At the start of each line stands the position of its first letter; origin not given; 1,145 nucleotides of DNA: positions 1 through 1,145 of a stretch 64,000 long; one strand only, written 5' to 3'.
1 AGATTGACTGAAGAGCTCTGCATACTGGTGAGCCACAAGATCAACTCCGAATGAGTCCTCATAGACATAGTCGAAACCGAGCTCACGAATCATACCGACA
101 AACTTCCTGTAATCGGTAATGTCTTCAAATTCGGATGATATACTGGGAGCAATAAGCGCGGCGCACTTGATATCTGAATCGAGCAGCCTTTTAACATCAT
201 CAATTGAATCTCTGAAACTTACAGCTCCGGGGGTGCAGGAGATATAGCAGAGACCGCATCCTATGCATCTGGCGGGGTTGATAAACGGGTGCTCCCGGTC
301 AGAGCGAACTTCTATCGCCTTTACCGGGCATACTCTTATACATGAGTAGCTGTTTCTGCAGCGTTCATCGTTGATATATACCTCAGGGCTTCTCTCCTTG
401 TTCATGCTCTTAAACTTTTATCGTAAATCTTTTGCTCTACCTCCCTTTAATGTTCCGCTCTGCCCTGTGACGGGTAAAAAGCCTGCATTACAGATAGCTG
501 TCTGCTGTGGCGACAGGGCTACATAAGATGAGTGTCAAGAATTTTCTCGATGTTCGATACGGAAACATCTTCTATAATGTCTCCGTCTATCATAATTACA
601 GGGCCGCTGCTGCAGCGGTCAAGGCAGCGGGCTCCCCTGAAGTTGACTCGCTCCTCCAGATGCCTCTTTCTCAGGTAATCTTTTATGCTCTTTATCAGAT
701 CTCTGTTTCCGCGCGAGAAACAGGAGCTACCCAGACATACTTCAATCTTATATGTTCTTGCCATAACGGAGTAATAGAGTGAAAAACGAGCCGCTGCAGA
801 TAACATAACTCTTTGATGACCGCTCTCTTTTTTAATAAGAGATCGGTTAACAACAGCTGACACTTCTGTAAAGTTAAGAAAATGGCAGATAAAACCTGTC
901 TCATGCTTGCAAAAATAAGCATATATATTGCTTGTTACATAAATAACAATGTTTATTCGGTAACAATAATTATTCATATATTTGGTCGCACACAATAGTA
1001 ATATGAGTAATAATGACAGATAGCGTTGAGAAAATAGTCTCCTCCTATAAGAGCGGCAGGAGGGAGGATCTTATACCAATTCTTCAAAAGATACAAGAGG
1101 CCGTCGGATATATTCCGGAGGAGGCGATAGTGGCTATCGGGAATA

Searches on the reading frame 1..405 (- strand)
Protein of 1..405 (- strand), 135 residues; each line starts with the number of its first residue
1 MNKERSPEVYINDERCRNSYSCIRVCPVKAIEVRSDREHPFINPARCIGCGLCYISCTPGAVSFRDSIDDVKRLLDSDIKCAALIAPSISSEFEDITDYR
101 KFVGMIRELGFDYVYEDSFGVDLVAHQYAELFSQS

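Call 9: search_protein_families(library=ncbifam, proteins=[window:1-405:-], max_evalue=0.001)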
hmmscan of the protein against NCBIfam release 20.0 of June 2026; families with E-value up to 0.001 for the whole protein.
window:1-405:- (135 aa): 63 families (the best 25 are shown)
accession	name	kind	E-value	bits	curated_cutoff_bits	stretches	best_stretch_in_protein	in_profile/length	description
TIGR04105.1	FeFe_hydrog_B1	subfamily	1.1e-22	80.4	450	1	21-133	165-276/462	monomeric [FeFe] hydrogenase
TIGR02512.1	FeFe_hydrog_A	subfamily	2.2e-14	53.1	405.95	1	41-131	46-145/375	[FeFe] hydrogenase, group A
NF040763.1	FeFe_hydrog_A6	exception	1.3e-11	43.6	765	1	43-124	186-275/571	NADH-dependent [FeFe] hydrogenase, group A6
NF043039.1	HgcAB_like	equivalog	4.1e-09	36.5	285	1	3-62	289-349/350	HgcAB-like fusion protein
TIGR01944.1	rnfB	subfamily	4.5e-08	32.9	68.7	1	8-73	107-171/190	RnfABCDGE type electron transport complex subunit B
NF040864.1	HgcB_ferredoxin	equivalog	6.1e-08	32.4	99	1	11-70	11-69/93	mercury methylation ferredoxin HgcB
TIGR04395.1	cutC_activ_rSAM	equivalog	9.4e-08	31.7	360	1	3-76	43-120/309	choline TMA-lyase-activating enzyme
NF040762.1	Hydr_FeFe_Clost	exception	1.1e-07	30.9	900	1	40-125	182-275/572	ferredoxin hydrogenase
NF040770.1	hetero_SS_HdrA2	exception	1.4e-07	30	1100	1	10-70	573-631/777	CoB-CoM heterodisulfide reductase HdrA2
TIGR02494.1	PFLE_PFLC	subfamily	1.8e-07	30.7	174.35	1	4-75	38-110/293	glycyl-radical enzyme activating protein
TIGR02951.1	DMSO_dmsB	equivalog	1.9e-07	31.2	214.1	1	14-73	65-123/161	DMSO/selenate family reductase complex B subunit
TIGR02700.1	flavo_MJ0208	hypoth_equivalog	4.1e-07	29.5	251.35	1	11-64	145-196/234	dihydromethanopterin reductase (acceptor)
NF041891.1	hdrA_Methbact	equivalog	4.2e-07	28.6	1300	1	10-70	568-626/762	ferredoxin:CoB-CoM heterodisulfide reductase subunit HdrA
NF005505.0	PRK07118.1-4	equivalog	6.6e-07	29.1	378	1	16-80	143-206/265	Fe-S cluster domain-containing protein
TIGR02179.1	PorD_KorD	subfamily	6.9e-07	29.3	60.05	1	11-63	22-73/78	2-oxoacid:acceptor oxidoreductase, delta subunit, pyruvate/2-ketoisovalerate family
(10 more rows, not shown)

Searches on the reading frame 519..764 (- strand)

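Call 9: search_protein_families(library=ncbifam, proteins=[window:519-764:-], max_evalue=0.001)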
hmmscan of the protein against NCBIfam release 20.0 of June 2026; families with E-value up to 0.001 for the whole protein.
window:519-764:- (81 aa): 9 families
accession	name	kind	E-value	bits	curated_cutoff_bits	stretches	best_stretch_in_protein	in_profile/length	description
TIGR01958.1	nuoE_fam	subfamily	1.5e-10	41.4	142.4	1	5-78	69-146/148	NADH-quinone oxidoreductase subunit NuoE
NF005725.0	PRK07539.1-5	equivalog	3.6e-09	36.5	220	1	5-78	93-170/174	NADH-quinone oxidoreductase subunit NuoE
NF005722.0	PRK07539.1-2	equivalog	1.3e-08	35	141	1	6-78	79-155/157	NADH-quinone oxidoreductase subunit NuoE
NF005724.0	PRK07539.1-4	equivalog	3.3e-08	33.6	280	1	6-78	95-171/240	NADH-quinone oxidoreductase subunit NuoE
NF004638.0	PRK05988.1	equivalog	1e-07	31.9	198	1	6-77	80-155/159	formate dehydrogenase subunit gamma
NF005747.0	PRK07571.1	equivalog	1.3e-07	31.4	224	1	6-75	91-164/173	bidirectional hydrogenase complex protein HoxE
NF009040.0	PRK12373.1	equivalog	8.1e-07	29.1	514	1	6-78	92-168/400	NADH-quinone oxidoreductase subunit E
NF041612.1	fdxn_Clost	equivalog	4.5e-06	27.2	150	1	14-80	23-91/102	2Fe-2S ferredoxin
NF041613.1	fdxn_Azotob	equivalog_domain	7.9e-05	22.9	195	1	13-81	22-92/107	2Fe-2S ferredoxin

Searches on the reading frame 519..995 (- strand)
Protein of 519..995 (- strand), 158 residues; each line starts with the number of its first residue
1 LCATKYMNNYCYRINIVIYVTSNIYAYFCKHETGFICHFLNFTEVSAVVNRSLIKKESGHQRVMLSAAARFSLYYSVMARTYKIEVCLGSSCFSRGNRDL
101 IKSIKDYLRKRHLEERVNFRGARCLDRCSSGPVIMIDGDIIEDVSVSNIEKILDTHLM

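Call 6: search_protein_families(library=pfam, proteins=[window:519-995:-], max_evalue=0.0001)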
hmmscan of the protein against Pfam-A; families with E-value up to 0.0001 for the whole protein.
window:519-995:- (158 aa): 1 family
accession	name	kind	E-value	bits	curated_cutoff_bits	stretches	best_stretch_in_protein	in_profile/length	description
PF01257.25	2Fe-2S_thioredx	-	1.5e-12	48.1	24.8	1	74-155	58-143/145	Thioredoxin-like [2Fe-2S] ferredoxin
